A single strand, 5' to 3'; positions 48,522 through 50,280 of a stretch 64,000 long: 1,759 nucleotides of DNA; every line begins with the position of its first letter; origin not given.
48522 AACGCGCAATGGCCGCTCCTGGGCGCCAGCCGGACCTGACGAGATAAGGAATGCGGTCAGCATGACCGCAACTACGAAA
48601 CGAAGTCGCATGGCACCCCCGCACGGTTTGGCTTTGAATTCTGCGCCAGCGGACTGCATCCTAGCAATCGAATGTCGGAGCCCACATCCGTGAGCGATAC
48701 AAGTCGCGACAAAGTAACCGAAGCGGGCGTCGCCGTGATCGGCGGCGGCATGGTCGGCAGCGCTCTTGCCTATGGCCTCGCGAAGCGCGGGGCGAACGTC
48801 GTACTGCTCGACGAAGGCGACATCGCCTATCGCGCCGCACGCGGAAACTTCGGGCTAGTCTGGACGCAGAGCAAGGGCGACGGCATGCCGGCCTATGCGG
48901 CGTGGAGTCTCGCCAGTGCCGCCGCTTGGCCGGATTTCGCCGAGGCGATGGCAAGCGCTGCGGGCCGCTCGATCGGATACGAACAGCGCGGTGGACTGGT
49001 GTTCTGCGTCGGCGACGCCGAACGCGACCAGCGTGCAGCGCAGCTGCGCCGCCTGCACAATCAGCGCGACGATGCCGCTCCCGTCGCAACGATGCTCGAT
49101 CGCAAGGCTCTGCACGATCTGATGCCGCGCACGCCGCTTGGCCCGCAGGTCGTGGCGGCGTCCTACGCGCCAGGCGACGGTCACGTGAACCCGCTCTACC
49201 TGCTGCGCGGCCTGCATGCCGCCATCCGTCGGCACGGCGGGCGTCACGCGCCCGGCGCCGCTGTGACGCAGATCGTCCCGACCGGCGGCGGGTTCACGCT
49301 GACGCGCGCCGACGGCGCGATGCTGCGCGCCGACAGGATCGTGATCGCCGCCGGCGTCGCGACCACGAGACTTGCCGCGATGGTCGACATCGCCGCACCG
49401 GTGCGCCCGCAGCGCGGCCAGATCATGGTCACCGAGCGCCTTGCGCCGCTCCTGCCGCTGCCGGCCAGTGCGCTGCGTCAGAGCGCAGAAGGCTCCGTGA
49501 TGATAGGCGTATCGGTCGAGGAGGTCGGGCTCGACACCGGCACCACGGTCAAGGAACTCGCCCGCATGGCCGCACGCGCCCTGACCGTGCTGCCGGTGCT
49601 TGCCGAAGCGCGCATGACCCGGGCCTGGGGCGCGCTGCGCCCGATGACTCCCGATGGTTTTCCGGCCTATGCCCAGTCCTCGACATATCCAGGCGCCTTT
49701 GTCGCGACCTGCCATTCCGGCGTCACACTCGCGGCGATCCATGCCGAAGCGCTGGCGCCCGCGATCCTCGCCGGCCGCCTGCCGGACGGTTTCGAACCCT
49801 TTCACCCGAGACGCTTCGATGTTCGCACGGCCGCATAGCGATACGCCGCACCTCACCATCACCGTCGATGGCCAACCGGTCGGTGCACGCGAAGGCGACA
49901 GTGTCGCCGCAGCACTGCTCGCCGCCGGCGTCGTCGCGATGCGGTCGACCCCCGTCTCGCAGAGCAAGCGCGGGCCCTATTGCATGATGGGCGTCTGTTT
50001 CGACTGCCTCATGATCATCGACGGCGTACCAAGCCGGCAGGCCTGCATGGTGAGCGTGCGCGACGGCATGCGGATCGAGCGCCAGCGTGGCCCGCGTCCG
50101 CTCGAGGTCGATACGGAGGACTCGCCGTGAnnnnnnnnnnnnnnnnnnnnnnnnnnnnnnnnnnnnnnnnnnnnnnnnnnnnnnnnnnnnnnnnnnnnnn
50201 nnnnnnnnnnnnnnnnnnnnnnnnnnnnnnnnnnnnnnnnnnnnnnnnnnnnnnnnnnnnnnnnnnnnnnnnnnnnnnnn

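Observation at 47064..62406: Two paralogous HcnABC/opine-oxidase-like flavoprotein modules, each with a family-5 binding protein, in 15 kb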

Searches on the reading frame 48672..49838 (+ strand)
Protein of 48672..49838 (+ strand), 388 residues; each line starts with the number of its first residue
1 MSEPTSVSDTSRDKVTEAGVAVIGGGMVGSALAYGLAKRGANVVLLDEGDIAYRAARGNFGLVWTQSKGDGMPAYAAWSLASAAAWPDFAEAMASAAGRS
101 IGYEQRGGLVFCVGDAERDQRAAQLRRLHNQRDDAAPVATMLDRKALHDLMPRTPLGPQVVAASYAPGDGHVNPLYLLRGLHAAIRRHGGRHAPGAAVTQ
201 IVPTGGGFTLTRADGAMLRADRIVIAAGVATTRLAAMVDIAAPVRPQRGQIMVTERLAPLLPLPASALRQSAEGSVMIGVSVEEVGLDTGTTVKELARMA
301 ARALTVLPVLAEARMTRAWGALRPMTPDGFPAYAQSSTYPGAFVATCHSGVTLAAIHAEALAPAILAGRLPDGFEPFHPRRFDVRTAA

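Call 5: search_protein_families(library=pfam, proteins=[window:48672-49838:+])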
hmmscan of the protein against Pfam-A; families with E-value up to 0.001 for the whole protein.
window:48672-49838:+ (388 aa): 4 families
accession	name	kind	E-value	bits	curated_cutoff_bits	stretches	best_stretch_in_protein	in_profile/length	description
PF01266.30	DAO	-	3.5e-56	191.7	27.9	1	20-362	2-351/353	FAD dependent oxidoreductase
PF07992.20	Pyr_redox_2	-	3.3e-08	33.7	26.1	1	12-54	137-179/291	Pyridine nucleotide-disulphide oxidoreductase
PF13450.12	NAD_binding_8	-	2.6e-05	24.9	21.9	1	22-50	1-29/68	NAD(P)-binding Rossmann-like domain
PF02737.24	3HCDH_N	-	0.00015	22.1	22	1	20-61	2-43/180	3-hydroxyacyl-CoA dehydrogenase, NAD binding domain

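Call 8: search_protein_families(library=ncbifam, proteins=[window:48672-49838:+], max_evalue=0.00001)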
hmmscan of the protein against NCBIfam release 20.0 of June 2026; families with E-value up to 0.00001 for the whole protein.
window:48672-49838:+ (388 aa): 16 families
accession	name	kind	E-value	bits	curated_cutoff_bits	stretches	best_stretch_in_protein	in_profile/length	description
TIGR02352.1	thiamin_ThiO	equivalog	4.3e-45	154.3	250.8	1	20-366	1-348/351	glycine oxidase ThiO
TIGR03197.1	MnmC_Cterm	equivalog_domain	5.7e-19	68.5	174.2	1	20-331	2-311/400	FAD-dependent 5-carboxymethylaminomethyl-2-thiouridine(34) oxidoreductase MnmC1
NF002480.1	PRK01747.1-1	equivalog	9e-19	67.3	540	1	12-333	243-562/645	bifunctional tRNA (5-methylaminomethyl-2-thiouridine)(34)-methyltransferase MnmC2/FAD-dependent 5-carboxymethylaminomethyl-2-thiouridine(34)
TIGR03364.1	HpnW_proposed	hypoth_equivalog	1.2e-17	64.1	285.1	1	20-259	3-225/365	TIGR03364 family FAD-dependent oxidoreductase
NF001933.0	PRK00711.1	subfamily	7.2e-15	54.9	383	1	140-365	165-399/429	D-amino acid dehydrogenase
NF008425.0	PRK11259.1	equivalog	3.7e-14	52.4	257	1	17-252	4-224/377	N-methyl-L-tryptophan oxidase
TIGR03377.1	glycerol3P_GlpA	equivalog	1.2e-12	47.1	552.8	1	20-325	2-306/530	anaerobic glycerol-3-phosphate dehydrogenase subunit GlpA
NF009074.0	PRK12409.1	equivalog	3e-12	46.4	494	0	164-249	186-276/410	D-amino acid dehydrogenase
TIGR01377.1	soxA_mon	subfamily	2.5e-10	39.7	479.65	1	20-250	3-219/381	amino oxidase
TIGR01373.1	soxB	subfamily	1.1e-09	37.6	529.45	1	20-356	33-371/407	sarcosine oxidase subunit beta family protein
NF008313.0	PRK11101.1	equivalog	1.7e-09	36.8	425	1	14-325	5-317/548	anaerobic glycerol-3-phosphate dehydrogenase subunit A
NF050086.1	pipecolate_AmaA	exception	7.3e-09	34.7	600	0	15-63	23-71/425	L-pipecolate oxidase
NF008726.1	PRK11728.1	equivalog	9.6e-09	34.5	299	1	20-250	3-223/389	L-2-hydroxyglutarate oxidase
NF040813.1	pro_dh_Thprot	equivalog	8.4e-07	28.4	600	0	20-57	2-41/362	D-proline dehydrogenase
NF033460.1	glycerol3P_ox_II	equivalog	1.9e-06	27.3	460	1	20-254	4-232/361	type 2 glycerol-3-phosphate oxidase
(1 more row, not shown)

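Call 37: search_dna_similar(query=window:48672-49838:+, collection=plasmids, mode=protein, max_rows=30, max_evalue=1e-20)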
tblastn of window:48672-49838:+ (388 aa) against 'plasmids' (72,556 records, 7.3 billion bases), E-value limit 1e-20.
Records with a match: 310; places in all: 331; records where one place covers at least 80% of the query: 305.
Best place of each record, by identity: <60% 310.
By first word of the organism name: Agrobacterium 132; Rhizobium 48; Sinorhizobium 32; Leisingera 16; Azospirillum 11; Paracoccus 10; Paraburkholderia 10; Caballeronia 7; Burkholderia 5; Klebsiella 4; and 23 more.
By predicted mobility (MOB-suite, as given by PLSDB): conjugative 150; non-mobilizable 148; mobilizable 12.
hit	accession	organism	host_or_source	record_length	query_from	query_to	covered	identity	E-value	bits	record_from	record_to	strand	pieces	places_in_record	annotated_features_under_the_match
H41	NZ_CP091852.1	Terrarubrum flagellatum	cell culture,forest soil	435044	32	388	92%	52.4%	1e-89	302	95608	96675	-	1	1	FAD-dependent oxidoreductase | (2Fe-2S)-binding protein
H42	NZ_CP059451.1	Azospirillum brasilense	Prokaryotes,soil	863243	32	384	91%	50.4%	4e-82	281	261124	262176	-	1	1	FAD-dependent oxidoreductase | (2Fe-2S)-binding protein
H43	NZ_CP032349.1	Azospirillum brasilense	soil sample,Agricultural field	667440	32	384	91%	49.9%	3e-80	275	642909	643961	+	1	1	FAD-dependent oxidoreductase | (2Fe-2S)-binding protein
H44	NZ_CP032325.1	Azospirillum argentinense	soil sample,Agricultural field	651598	32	384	91%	49.9%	5e-80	274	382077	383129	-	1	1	FAD-dependent oxidoreductase | (2Fe-2S)-binding protein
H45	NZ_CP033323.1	Azospirillum brasilense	rhizosphere soil of Cynodon ...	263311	32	384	91%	49.6%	6e-80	274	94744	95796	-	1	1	FAD-dependent oxidoreductase | (2Fe-2S)-binding protein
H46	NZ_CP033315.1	Azospirillum brasilense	rhizosphere soil of Digitaria ...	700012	32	384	91%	49.6%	6e-80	274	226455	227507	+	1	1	FAD-dependent oxidoreductase | (2Fe-2S)-binding protein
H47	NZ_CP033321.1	Azospirillum brasilense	rhizosphere soil of Cynodon ...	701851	32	384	91%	49.6%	6e-80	274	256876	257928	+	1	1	FAD-dependent oxidoreductase | (2Fe-2S)-binding protein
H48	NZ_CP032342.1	Azospirillum brasilense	soil sample,Agricultural field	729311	32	384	91%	49.6%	6e-80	274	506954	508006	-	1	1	FAD-dependent oxidoreductase | (2Fe-2S)-binding protein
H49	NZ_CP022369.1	Azospirillum sp. TSH58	single cell,paddy soils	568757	32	384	91%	49.6%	3e-79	272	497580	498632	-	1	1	FAD-dependent oxidoreductase | (2Fe-2S)-binding protein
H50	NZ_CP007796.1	Azospirillum argentinense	Triticum aestivum L.,Root,wheat ...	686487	32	384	91%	49.3%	5e-79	271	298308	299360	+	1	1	FAD-dependent oxidoreductase | (2Fe-2S)-binding protein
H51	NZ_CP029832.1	Azospirillum ramasamyi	single cell,Cow dung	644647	32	388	92%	48.5%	4e-76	263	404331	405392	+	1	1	FAD-dependent oxidoreductase | (2Fe-2S)-binding protein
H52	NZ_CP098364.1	Paracoccus sp. TOH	cell cuture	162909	32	387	92%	48.3%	9e-74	256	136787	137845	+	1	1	FAD-dependent oxidoreductase | (2Fe-2S)-binding protein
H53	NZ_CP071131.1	Caballeronia sp. M1242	Homo sapiens,ETA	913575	32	388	92%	48.1%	9e-69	242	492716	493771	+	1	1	FAD-dependent oxidoreductase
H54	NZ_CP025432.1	Paracoccus zhejiangensis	single cell,sludge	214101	32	388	92%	47.9%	2e-69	289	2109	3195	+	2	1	FAD-binding oxidoreductase | (2Fe-2S)-binding protein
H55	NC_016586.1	Azospirillum lipoferum 4B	-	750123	32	388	92%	47.9%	9e-75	259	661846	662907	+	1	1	FAD-dependent oxidoreductase | (2Fe-2S)-binding protein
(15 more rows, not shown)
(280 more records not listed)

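Call 38: get_annotated_region(hit=H41, flank=9000)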
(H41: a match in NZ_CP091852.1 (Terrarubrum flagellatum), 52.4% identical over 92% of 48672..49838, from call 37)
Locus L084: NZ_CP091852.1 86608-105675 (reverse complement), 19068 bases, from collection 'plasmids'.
description: Terrarubrum flagellatum strain 7MK25 plasmid unnamed1, complete sequence
organism: Terrarubrum flagellatum (NCBI taxid 2895980)
taxonomy: Bacteria; Pseudomonadota; Alphaproteobacteria; Hyphomicrobiales; Terrirubraceae; Terrirubrum; Terrarubrum flagellatum
host: -; source: cell culture,forest soil; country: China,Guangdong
typing (MOB-suite, as given by PLSDB): non-mobilizable
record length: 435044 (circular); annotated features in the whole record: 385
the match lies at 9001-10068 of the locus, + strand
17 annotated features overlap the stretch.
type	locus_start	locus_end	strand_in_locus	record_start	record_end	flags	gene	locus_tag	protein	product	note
CDS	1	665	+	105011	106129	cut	-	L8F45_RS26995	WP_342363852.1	ABC transporter substrate-binding protein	-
CDS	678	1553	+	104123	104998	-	-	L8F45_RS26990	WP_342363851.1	branched-chain amino acid ABC transporter permease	GO:0015803 - branched-chain amino acid transport [Evidence IEA]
CDS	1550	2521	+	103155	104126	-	-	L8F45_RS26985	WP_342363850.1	branched-chain amino acid ABC transporter permease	GO:0015803 - branched-chain amino acid transport [Evidence IEA]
CDS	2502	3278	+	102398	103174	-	-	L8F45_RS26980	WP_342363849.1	ABC transporter ATP-binding protein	-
CDS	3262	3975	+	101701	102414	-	-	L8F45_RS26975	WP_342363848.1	ABC transporter ATP-binding protein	-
CDS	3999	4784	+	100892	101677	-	-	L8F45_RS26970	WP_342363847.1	GntR family transcriptional regulator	GO:0006355 - regulation of DNA-templated transcription [Evidence IEA]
CDS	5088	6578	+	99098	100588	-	-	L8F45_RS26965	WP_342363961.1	ABC transporter substrate-binding protein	-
CDS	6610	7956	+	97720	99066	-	-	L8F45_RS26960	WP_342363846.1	MmgE/PrpD family protein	-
CDS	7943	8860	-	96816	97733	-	-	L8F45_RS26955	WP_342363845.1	LysR substrate-binding domain-containing protein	-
CDS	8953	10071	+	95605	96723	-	-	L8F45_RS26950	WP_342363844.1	FAD-dependent oxidoreductase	-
CDS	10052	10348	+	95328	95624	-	-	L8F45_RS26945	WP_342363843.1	(2Fe-2S)-binding protein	-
CDS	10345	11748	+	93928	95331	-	-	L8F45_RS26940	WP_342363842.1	NAD(P)/FAD-dependent oxidoreductase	-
CDS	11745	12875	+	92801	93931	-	-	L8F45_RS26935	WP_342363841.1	FAD-binding oxidoreductase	-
CDS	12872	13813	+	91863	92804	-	-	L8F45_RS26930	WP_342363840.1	ABC transporter permease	GO:0055085 - transmembrane transport [Evidence IEA]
CDS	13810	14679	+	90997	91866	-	-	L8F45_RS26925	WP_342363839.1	ABC transporter permease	-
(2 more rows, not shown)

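Call 50: search_solved_structures(query=window:48672-49838:+, max_evalue=1e-10)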
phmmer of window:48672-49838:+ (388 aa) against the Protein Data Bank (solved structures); distinct sequences matched with E-value up to 1e-10: 12.
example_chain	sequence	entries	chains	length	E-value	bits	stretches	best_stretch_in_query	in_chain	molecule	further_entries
6j38_A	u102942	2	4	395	2.1e-26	96.2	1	19-387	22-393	FAD-dependent glycine oxydase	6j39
7cyx_A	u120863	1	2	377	7.4e-24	87.8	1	19-365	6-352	Glycine oxidase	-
4ysh_A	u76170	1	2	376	2.1e-23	86.4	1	19-358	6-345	Glycine oxidase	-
3if9_A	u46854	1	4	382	1.5e-16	63.8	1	20-346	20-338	Glycine oxidase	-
4p9s_A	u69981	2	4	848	1.6e-16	63.7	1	18-264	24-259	Dimethylglycine dehydrogenase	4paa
1ryi_A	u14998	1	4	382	2.4e-16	63.1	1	20-346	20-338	GLYCINE OXIDASE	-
9woz_A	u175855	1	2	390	2.4e-16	63.1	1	20-346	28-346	Glycine oxidase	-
4pab_A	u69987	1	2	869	3.1e-16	62.7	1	18-264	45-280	Dimethylglycine dehydrogenase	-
1ng3_A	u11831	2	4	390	4.6e-16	62.2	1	20-346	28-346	Glycine oxidase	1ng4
7fgp_A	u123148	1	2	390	5.5e-15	58.6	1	20-383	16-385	Glycine/D-amino acid oxidase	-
5l46_A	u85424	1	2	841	8.5e-15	58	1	17-263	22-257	Dimethylglycine dehydrogenase, mitochondrial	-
1y56_B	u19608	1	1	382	3.6e-13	52.7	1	19-388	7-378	sarcosine oxidase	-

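Call 64: get_annotated_region(hit=H46, flank=9000)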
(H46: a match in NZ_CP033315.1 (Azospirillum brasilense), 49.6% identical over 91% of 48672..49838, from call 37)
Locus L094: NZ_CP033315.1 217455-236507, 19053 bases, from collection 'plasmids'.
description: Azospirillum brasilense strain Sp 7 plasmid p3, complete sequence
organism: Azospirillum brasilense (NCBI taxid 192)
taxonomy: Bacteria; Pseudomonadota; Alphaproteobacteria; Rhodospirillales; Azospirillaceae; Azospirillum; Azospirillum brasilense
host: -; source: rhizosphere soil of Digitaria decumbans,Agricultural field; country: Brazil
typing (MOB-suite, as given by PLSDB): non-mobilizable
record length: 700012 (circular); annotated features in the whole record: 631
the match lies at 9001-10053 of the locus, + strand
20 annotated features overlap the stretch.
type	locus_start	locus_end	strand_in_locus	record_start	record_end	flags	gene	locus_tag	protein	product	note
CDS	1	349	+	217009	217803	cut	-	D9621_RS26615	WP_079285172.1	3-hydroxybutyrate dehydrogenase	-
CDS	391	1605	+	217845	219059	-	-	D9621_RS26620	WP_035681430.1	ABC transporter substrate-binding protein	-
CDS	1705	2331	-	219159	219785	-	-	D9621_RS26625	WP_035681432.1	XRE family transcriptional regulator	GO:0006355 - regulation of DNA-templated transcription [Evidence IEA]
CDS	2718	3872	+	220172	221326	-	-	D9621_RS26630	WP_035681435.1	alpha-hydroxy acid oxidase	-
CDS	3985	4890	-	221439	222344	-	-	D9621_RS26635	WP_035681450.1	LysR substrate-binding domain-containing protein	-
CDS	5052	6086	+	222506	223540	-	-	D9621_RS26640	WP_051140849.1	ABC transporter substrate-binding protein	-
CDS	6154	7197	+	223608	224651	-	-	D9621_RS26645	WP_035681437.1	ABC transporter ATP-binding protein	-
CDS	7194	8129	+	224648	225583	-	-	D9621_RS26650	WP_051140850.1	ABC transporter permease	GO:0055085 - transmembrane transport [Evidence IEA]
CDS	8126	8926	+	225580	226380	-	-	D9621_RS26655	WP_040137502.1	ABC transporter permease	GO:0055085 - transmembrane transport [Evidence IEA]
CDS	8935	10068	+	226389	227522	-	-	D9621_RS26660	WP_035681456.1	FAD-dependent oxidoreductase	-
CDS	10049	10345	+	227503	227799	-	-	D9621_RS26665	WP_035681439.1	(2Fe-2S)-binding protein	-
CDS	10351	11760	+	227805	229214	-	-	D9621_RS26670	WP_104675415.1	NAD(P)/FAD-dependent oxidoreductase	-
CDS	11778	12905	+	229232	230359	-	-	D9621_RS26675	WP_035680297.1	FAD-dependent oxidoreductase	-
CDS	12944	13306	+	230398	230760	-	-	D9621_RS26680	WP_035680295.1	RidA family protein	-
CDS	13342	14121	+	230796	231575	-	-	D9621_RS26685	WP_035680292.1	transporter substrate-binding domain-containing protein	-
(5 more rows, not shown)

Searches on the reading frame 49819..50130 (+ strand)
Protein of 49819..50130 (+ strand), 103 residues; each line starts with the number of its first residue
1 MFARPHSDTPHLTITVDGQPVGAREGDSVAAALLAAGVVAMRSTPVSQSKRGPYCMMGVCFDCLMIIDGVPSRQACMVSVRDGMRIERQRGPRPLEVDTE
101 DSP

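Call 5: search_protein_families(library=pfam, proteins=[window:49819-50130:+])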
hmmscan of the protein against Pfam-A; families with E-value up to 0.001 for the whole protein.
window:49819-50130:+ (103 aa): 1 family
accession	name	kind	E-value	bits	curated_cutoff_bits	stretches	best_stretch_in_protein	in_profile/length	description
PF13510.11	Fer2_4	-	2.3e-29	101.7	22.8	1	11-90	3-81/82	2Fe-2S iron-sulfur cluster binding domain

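Call 8: search_protein_families(library=ncbifam, proteins=[window:49819-50130:+], max_evalue=0.00001)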
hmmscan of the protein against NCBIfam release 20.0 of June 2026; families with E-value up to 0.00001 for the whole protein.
window:49819-50130:+ (103 aa): 0 families
